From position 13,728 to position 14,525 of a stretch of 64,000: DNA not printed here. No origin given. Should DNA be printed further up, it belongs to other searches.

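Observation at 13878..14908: Divergent pair of a stand-alone DUF5706 (Pycsar-effector-like) membrane protein and a shortened SatD-like protein in an AT-rich islet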

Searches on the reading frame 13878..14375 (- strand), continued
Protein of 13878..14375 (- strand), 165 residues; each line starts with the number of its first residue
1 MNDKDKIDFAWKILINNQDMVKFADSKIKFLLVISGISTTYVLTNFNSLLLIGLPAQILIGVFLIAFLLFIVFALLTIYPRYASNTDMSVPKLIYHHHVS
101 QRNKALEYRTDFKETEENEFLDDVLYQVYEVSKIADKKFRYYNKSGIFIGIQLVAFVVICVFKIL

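Call 55: find_homologous_proteins(query=A4, max_evalue=0.00001)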
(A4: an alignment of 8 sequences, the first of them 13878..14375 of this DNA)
Query A4 (8 sequences) (165 aa, profile of the alignment): 122 proteins with E <= 0.00001 among 3523 candidates; the best 120 are listed.
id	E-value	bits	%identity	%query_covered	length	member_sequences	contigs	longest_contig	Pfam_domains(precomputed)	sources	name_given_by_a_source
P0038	4.7e-75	269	59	100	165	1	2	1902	PF18967.6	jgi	jgi:hypothetical protein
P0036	9.9e-75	268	100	100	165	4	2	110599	PF18967.6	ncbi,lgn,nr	ncbi:MAG: DUF5706 domain-containing protein [Bacteroidales bacterium]|nr:DUF5706 domain-containing p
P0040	2.2e-74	267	48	99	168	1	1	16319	PF18967.6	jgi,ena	jgi:ABC-type multidrug transport system fused ATPase/permease subunit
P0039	6.7e-74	265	51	99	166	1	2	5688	PF18967.6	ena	-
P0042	5.4e-70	253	46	88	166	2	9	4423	PF18967.6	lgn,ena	-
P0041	1.7e-67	245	45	100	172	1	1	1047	PF18967.6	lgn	-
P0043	7.9e-67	242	43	96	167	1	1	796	PF18967.6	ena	-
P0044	2.3e-66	241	44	100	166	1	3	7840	PF18967.6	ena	-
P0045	5.0e-66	240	46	93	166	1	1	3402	PF18967.6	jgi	jgi:hypothetical protein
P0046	5.5e-66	240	45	96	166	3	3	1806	PF18967.6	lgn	-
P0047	8.2e-66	239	46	100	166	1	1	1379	PF18967.6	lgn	-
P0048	2.2e-65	238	45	96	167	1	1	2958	PF18967.6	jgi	jgi:hypothetical protein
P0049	2.3e-65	238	45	100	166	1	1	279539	PF18967.6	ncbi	-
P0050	1.4e-64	235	46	88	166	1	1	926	PF18967.6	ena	-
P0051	2.3e-64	234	47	100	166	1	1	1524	PF18967.6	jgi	jgi:hypothetical protein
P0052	2.5e-64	234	48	93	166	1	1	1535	PF18967.6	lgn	-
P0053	3.3e-64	234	46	88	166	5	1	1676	PF18967.6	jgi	jgi:hypothetical protein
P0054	3.3e-64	234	46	99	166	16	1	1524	PF18967.6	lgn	-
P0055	4.2e-64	234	45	100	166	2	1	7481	PF18967.6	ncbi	-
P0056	5.8e-64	233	49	92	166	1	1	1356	PF18967.6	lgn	-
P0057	5.9e-64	233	50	88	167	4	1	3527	PF18967.6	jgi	-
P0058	9.4e-64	232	49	92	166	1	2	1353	PF18967.6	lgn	-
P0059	1.0e-63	232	44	92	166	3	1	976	PF18967.6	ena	-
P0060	1.5e-63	232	44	93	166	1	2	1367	PF18967.6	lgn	-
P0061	1.6e-63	232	46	100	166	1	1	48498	PF18967.6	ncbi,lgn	-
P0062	1.8e-63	231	46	100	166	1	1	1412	PF18967.6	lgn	-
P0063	1.9e-63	231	44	88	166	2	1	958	PF18967.6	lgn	-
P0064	2.0e-63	231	47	99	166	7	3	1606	PF18967.6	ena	-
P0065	2.1e-63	231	45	95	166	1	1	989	PF18967.6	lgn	-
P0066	2.1e-63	231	47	92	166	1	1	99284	PF18967.6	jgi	jgi:hypothetical protein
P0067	2.8e-63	231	49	99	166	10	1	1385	PF18967.6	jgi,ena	-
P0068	2.8e-63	231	46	100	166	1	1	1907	PF18967.6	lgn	-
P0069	3.0e-63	231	45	100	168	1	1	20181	PF18967.6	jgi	jgi:hypothetical protein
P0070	3.5e-63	231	47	100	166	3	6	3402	PF18967.6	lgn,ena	-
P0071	3.8e-63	230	46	99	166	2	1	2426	PF18967.6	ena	-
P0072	4.2e-63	230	47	99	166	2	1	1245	PF18967.6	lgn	-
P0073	4.4e-63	230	48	99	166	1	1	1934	PF18967.6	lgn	-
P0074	4.6e-63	230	47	99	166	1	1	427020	PF18967.6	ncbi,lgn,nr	ncbi:MAG: hypothetical protein HYU70_01180 [Bacteroidetes bacterium]|nr:hypothetical protein [Bacter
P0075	5.9e-63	230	46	99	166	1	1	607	PF18967.6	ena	-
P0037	6.3e-63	230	69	88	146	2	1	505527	PF18967.6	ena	-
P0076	7.2e-63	230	47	99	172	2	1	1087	PF18967.6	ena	-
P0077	8.8e-63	229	45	92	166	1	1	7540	PF18967.6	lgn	-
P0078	9.4e-63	229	48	99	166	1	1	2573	PF18967.6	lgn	-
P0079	1.1e-62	229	44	100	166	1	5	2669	PF18967.6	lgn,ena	-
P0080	1.4e-62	229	44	96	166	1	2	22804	PF18967.6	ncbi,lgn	-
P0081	1.7e-62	228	45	99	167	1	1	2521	PF18967.6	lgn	-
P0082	1.8e-62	228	45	96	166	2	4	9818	PF18967.6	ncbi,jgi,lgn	jgi:hypothetical protein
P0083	1.8e-62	228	48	99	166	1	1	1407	PF18967.6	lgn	-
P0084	1.8e-62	228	46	100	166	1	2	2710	PF18967.6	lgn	-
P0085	2.7e-62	228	49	88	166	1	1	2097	PF18967.6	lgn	-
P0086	2.7e-62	228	46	93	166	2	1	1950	PF18967.6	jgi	-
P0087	3.0e-62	227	47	92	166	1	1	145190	PF18967.6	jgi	jgi:hypothetical protein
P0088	3.7e-62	227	46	100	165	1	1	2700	PF18967.6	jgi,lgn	jgi:hypothetical protein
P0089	3.8e-62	227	45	100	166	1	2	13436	PF18967.6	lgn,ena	-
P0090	4.1e-62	227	42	99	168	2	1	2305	PF18967.6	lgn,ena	-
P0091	4.1e-62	227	45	100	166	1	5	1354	PF18967.6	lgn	-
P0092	4.6e-62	227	48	89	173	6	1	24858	PF18967.6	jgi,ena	jgi:hypothetical protein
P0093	5.0e-62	227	42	99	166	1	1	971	PF18967.6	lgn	-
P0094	5.9e-62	227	48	88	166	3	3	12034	PF18967.6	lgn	-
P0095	7.2e-62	226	48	88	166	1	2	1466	PF18967.6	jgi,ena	jgi:hypothetical protein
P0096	7.4e-62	226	47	99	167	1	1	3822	PF18967.6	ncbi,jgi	jgi:hypothetical protein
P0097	9.6e-62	226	48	92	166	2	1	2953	PF18967.6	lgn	-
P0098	1.4e-61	225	44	100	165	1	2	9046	PF18967.6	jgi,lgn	jgi:hypothetical protein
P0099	1.8e-61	225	41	99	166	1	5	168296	PF18967.6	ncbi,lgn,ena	ncbi:MAG: Pycsar system effector family protein [Flavobacteriales bacterium]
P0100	6.4e-61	223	43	96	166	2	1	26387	PF18967.6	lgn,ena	-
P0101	7.6e-61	223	44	99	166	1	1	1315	PF18967.6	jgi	jgi:hypothetical protein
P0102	7.7e-61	223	47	100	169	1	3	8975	PF18967.6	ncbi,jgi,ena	jgi:hypothetical protein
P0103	2.0e-60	222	48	88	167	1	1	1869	PF18967.6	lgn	-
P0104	2.5e-60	221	47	100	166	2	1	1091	PF18967.6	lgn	-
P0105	2.7e-60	221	46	88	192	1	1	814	PF18967.6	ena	-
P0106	2.9e-60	221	44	99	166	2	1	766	PF18967.6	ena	-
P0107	3.1e-60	221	45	88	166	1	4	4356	PF18967.6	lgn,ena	-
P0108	3.5e-60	221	45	99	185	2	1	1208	PF18967.6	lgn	-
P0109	3.5e-60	221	45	99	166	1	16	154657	PF18967.6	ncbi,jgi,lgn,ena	jgi:hypothetical protein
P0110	6.2e-60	220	41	99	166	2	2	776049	PF18967.6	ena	-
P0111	7.0e-60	220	45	99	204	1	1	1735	PF18967.6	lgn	-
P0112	1.4e-59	219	45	99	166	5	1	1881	PF18967.6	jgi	jgi:hypothetical protein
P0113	1.8e-59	218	45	99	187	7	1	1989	PF18967.6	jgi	jgi:hypothetical protein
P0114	2.5e-59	218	44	100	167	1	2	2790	PF18967.6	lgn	-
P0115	4.7e-59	217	45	93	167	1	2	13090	PF18967.6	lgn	-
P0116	5.0e-59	217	44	100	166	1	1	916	PF18967.6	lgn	-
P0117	6.0e-59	217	45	95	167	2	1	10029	PF18967.6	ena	-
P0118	8.3e-59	216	45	99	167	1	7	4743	PF18967.6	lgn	-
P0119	4.9e-58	214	50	98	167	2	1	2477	PF18967.6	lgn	-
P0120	5.1e-58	214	41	100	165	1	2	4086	PF18967.6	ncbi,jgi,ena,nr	ncbi:MAG TPA: DUF5706 domain-containing protein [Pseudobdellovibrionaceae bacterium]|nr:DUF5706 doma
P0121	1.3e-57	212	42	96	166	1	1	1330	PF18967.6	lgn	-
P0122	3.4e-56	208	39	99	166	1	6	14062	PF18967.6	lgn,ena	-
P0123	6.4e-56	207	41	100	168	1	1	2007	PF18967.6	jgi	jgi:hypothetical protein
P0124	1.4e-52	196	41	96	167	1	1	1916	PF18967.6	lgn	-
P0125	2.3e-52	195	48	88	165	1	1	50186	PF18967.6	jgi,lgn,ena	-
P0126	2.8e-52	195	42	96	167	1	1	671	PF18967.6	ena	-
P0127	4.4e-52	194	42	100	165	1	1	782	PF18967.6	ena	-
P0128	2.7e-51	192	40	95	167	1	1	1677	PF18967.6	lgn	-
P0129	6.7e-51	191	41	96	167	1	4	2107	PF18967.6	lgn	-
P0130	7.1e-51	191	37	96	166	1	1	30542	PF18967.6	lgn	-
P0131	1.5e-50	189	41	96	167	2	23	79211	PF18967.6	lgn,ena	-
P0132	1.8e-50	189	41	98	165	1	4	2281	PF18967.6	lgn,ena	-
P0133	3.4e-50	188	41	88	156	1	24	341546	PF18967.6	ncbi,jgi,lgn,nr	ncbi:MAG: hypothetical protein HGGPFJEG_00800 [Ignavibacteria bacterium]|nr:hypothetical protein [Ig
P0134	7.4e-50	187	39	89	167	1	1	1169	PF18967.6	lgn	-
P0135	1.2e-49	186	42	98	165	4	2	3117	PF18967.6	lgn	-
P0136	2.4e-49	185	43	84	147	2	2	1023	PF18967.6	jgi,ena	jgi:hypothetical protein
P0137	4.4e-49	185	38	96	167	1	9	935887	PF18967.6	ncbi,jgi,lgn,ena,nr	ncbi:MAG: hypothetical protein IPM96_00615 [Ignavibacteria bacterium]|nr:hypothetical protein [Ignav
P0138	1.2e-48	183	41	85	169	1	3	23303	PF18967.6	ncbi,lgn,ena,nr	ncbi:MAG TPA: DUF5706 domain-containing protein [Ignavibacteria bacterium]|nr:DUF5706 domain-contain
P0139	1.2e-48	183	37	96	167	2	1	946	PF18967.6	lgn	-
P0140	2.2e-48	182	39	96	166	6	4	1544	PF18967.6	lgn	-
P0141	2.4e-48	182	39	96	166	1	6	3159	PF18967.6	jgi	jgi:hypothetical protein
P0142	6.5e-48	181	37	96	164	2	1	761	PF18967.6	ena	-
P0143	1.1e-47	180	39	96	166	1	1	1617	PF18967.6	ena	-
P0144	1.5e-47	180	37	96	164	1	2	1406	PF18967.6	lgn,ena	-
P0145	7.8e-47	177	36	93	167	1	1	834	PF18967.6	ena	-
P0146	1.5e-46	176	41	94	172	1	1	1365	PF18967.6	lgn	-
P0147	1.7e-46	176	35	96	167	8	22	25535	PF18967.6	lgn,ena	-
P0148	2.3e-46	176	39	88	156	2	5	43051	PF18967.6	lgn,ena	-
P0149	9.8e-46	174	36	85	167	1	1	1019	PF18967.6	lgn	-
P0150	9.8e-46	174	36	85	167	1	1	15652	PF18967.6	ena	-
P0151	1.0e-45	174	36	85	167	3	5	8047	PF18967.6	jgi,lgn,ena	-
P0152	3.5e-45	172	43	69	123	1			PF18967.6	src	-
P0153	2.9e-44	169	39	92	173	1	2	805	PF18967.6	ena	-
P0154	3.2e-30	123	49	49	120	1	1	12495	PF18967.6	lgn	-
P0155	7.0e-17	80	29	82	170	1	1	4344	PF18967.6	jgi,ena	-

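Call 56: find_encoding_contigs(protein=P0074, flank=3500, max_places=1)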
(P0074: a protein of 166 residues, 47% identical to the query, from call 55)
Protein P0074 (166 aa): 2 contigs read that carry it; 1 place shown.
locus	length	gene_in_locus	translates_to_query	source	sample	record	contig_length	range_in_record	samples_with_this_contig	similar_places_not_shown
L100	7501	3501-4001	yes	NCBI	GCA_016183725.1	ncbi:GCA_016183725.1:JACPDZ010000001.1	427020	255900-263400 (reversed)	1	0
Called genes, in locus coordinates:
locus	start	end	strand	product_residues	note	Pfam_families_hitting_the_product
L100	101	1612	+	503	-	PF00144:Beta-lactamase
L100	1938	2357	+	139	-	-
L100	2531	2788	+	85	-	PF00589:Phage_integrase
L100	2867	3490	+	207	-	-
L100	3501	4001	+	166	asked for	PF18967:PycTM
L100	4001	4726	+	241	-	-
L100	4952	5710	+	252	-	PF04402:SIMPL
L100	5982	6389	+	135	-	-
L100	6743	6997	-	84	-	-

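Call 57: find_encoding_contigs(protein=P0049, flank=3500, max_places=1)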
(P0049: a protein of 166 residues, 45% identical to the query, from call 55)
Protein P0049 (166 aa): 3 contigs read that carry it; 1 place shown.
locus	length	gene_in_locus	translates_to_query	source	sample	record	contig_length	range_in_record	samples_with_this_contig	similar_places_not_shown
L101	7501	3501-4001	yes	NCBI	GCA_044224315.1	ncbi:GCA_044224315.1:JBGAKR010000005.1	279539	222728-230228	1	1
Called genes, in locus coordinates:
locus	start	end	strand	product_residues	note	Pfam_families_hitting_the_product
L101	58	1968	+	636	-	PF16177:ACAS_N, PF00501:AMP-binding, PF13193:AMP-binding_C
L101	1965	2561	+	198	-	-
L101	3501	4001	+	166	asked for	PF18967:PycTM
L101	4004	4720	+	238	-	-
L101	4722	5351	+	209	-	PF00211:Guanylate_cyc (weak)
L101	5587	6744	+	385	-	PF06114:Peptidase_M78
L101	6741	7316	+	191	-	PF14367:DUF4411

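Call 58: find_encoding_contigs(protein=P0125, flank=3500, max_places=1)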
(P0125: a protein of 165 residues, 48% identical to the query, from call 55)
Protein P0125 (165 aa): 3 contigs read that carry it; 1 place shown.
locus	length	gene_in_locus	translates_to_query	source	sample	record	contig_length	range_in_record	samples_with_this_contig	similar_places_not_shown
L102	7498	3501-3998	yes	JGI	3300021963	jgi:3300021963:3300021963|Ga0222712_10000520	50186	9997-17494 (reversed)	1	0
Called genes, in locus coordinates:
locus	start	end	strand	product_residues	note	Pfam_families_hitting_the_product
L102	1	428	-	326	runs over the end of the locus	-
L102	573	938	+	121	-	-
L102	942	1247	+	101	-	-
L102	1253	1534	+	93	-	PF12728:HTH_17 (weak)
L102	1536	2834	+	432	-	PF17293:Arm-DNA-bind_5 (weak), PF00589:Phage_integrase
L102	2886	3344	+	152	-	-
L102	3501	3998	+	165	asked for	PF18967:PycTM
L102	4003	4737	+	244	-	PF00211:Guanylate_cyc (weak)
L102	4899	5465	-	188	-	-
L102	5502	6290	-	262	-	PF00656:Peptidase_C14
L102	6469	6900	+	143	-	-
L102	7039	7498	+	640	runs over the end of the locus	PF13727:CoA_binding_3, PF00106:adh_short, PF01073:3Beta_HSD, PF01370:Epimerase, PF02719:Polysacc_synt_2, PF04321:RmlD_sub_bind, PF08659:KR (weak), PF16363:GDP_Man_Dehyd, +1 more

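Call 59: find_encoding_contigs(protein=P0137, flank=3500, max_places=1)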
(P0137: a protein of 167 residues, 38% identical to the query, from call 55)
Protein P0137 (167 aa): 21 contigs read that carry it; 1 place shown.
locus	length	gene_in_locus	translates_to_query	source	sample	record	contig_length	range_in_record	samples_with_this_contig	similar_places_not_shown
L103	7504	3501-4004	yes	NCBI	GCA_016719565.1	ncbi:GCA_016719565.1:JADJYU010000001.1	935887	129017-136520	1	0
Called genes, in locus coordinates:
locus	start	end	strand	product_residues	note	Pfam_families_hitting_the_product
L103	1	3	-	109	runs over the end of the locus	PF01906:YbjQ_1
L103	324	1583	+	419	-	PF01266:DAO (faint), PF03486:HI0933_like (faint), PF07992:Pyr_redox_2, PF13738:Pyr_redox_3 (faint), PF00070:Pyr_redox, PF22366:NDH2_C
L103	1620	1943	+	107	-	PF03795:YCII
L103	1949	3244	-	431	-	PF00817:IMS, PF11799:IMS_C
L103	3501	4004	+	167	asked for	PF18967:PycTM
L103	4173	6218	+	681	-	PF00676:E1_dh, PF02779:Transket_pyr, PF02780:Transketolase_C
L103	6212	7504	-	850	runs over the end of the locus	-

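Call 60: find_encoding_contigs(protein=P0110, flank=3500, max_places=1)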
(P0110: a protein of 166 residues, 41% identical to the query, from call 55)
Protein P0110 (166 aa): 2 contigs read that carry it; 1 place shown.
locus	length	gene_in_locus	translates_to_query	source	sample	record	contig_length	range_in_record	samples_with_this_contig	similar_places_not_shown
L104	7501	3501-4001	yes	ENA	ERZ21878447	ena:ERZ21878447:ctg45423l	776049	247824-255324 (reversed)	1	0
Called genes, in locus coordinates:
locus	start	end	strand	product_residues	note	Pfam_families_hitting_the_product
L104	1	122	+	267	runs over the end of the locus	-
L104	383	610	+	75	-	-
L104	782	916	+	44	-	-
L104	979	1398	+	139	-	PF03544:TonB_C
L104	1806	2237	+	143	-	-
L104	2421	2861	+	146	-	-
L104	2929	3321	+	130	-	-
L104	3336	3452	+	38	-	-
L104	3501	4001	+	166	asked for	PF18967:PycTM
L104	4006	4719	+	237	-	-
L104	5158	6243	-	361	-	PF01548:DEDD_Tnp_IS110, PF02371:Transposase_20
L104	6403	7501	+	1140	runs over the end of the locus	PF24391:HD-CE, PF13589:HATPase_c_3 (weak)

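Call 63: search_protein_families(library=padloc, proteins=[L009:810-1508:+, L011:1552-2181:+, L011:834-1550:+], max_evalue=0.1)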
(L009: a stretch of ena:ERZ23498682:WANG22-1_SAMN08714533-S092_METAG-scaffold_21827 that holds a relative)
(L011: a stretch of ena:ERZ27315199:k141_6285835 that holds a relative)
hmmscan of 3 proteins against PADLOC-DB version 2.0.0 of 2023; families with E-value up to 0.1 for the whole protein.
L009:810-1508:+ (232 aa): 13 families
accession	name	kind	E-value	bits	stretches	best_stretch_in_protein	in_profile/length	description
PDLC02367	PycC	-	4.8e-59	197.5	1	4-230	18-225/226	-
PDLC00766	PycC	-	1.1e-35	121.2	1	11-230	25-230/232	Pycsar cyclase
PDLC02368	PycC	-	7.8e-29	98.9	1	4-208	20-217/234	-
PDLC02369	PycC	-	4.1e-25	86.8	1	33-217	48-218/248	-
PDLC00763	PycC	-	6.8e-19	66.3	1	7-215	28-233/268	Pycsar cyclase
PDLC00765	PycC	-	8.5e-16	56.1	1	16-207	243-433/477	Pycsar cyclase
PDLC02370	PycC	-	1.8e-15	55.2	1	33-146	83-202/340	-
PDLC00767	PycC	-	5.7e-10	37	1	35-144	96-211/337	Pycsar cyclase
PDLC00761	PycC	-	8.3e-09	32.8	1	28-146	102-226/438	Pycsar cyclase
PDLC00764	PycC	-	1.4e-08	32.1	1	33-136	96-204/449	Pycsar cyclase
PDLC02366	PycC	-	2.2e-08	31.5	1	15-192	262-439/486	-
PDLC00734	PycC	-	2e-06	25.1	1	32-198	190-356/374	Pycsar cyclase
PDLC00762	PycC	-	0.011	12.6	1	92-168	119-190/508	Pycsar cyclase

L011:1552-2181:+ (209 aa): 8 families
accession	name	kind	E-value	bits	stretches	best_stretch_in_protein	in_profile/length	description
PDLC02367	PycC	-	7.6e-11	39.9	1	11-163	42-191/226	-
PDLC02369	PycC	-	1.3e-08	32.7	1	12-161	46-188/248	-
PDLC00766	PycC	-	8.6e-08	29.9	1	10-162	41-193/232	Pycsar cyclase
PDLC00734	PycC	-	5.2e-06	23.8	1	13-144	190-319/374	Pycsar cyclase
PDLC02370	PycC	-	2.5e-05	21.8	1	14-78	83-147/340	-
PDLC00764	PycC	-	0.0036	14.3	1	13-80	95-162/449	Pycsar cyclase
PDLC02366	PycC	-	0.0039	14.2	1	13-164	278-433/486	-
PDLC02368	PycC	-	0.007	14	1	12-147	44-180/234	-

L011:834-1550:+ (238 aa): 13 families
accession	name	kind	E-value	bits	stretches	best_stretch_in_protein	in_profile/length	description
PDLC02367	PycC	-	5.6e-53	177.7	1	1-227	1-220/226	-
PDLC00766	PycC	-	7.5e-38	128.3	1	1-223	1-219/232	Pycsar cyclase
PDLC02368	PycC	-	1.2e-29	101.6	1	8-234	10-231/234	-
PDLC02369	PycC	-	2.9e-21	74.1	1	4-226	6-222/248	-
PDLC00763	PycC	-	3.5e-18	63.9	1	6-227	14-239/268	Pycsar cyclase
PDLC00765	PycC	-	1.3e-13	48.8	1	5-199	220-415/477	Pycsar cyclase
PDLC02370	PycC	-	2.5e-11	41.5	1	45-146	83-189/340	-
PDLC02366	PycC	-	1.1e-07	29.1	1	86-200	324-437/486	-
PDLC00767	PycC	-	7.4e-07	26.8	1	44-145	93-199/337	Pycsar cyclase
PDLC00764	PycC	-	9.7e-07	26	1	43-146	94-204/449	Pycsar cyclase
PDLC00762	PycC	-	3.5e-05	20.8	1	105-196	120-206/508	Pycsar cyclase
PDLC00734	PycC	-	6e-05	20.3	1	62-197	208-345/374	Pycsar cyclase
PDLC00761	PycC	-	0.00099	16.1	1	42-146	104-213/438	Pycsar cyclase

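Call 78: predict_structure(alignment_id=A7)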
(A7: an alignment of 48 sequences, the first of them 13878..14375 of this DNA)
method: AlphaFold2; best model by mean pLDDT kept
length: 165 residues; sequences in the alignment: 48
mean_pLDDT: 92.1   pTM: 0.80
mean pLDDT of the five models: 92.1, 92.0, 92.0, 91.8, 88.4
residues with pLDDT >= 90: 135; 70-90: 23; 50-70: 7; < 50: 0
segments of 3 or more residues with pLDDT < 50: none
pLDDT, mean of each block of 10 residues (from residue 1): 90 95 93 97 96 94 98 95 67 87 91 92 92 94 97 97 91
secondary structure, 60 per line:
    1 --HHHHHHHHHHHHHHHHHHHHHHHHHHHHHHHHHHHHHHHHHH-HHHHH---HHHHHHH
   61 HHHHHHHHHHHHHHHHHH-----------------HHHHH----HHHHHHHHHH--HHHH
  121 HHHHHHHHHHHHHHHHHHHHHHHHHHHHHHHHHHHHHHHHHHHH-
elements in order: H3-44 H46-50 H54-78 H96-100 H105-114 H117-164
